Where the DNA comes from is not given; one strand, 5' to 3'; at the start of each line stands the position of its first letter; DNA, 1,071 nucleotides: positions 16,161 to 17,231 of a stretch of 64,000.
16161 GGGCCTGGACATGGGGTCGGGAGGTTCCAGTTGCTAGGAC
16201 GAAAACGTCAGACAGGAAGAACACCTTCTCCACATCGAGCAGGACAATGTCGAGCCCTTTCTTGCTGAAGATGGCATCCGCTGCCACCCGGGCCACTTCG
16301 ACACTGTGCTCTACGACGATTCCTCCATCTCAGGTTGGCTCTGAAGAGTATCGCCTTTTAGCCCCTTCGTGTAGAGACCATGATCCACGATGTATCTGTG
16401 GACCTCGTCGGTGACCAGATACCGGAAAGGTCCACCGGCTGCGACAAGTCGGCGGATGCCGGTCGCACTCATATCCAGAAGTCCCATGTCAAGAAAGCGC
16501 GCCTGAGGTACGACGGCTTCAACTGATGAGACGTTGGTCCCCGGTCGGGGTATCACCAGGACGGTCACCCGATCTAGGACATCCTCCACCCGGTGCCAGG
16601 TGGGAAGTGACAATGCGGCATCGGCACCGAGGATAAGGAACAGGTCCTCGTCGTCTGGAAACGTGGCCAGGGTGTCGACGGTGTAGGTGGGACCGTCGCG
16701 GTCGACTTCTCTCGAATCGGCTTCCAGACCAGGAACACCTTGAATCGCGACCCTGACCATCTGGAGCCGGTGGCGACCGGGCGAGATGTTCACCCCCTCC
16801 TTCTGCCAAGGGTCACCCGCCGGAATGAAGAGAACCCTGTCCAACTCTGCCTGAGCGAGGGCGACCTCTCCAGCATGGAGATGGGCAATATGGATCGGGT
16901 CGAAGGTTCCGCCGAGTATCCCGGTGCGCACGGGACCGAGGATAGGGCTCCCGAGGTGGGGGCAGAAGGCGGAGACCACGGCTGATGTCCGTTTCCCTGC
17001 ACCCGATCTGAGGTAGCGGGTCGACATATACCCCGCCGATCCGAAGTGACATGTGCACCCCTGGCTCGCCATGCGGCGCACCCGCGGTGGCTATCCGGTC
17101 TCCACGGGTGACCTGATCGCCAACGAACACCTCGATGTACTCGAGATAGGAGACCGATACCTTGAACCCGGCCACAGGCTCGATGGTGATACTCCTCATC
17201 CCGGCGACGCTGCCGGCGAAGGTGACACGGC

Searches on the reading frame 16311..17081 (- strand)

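Call 7: search_protein_families(library=pfam, proteins=[window:16311-17081:-], max_evalue=0.01)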
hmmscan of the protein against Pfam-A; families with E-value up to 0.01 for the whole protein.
window:16311-17081:- (256 aa): 1 family
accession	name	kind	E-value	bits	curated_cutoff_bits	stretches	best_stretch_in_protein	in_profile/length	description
PF01467.32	CTP_transf_like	-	2.9e-17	63.6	21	1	55-194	1-114/133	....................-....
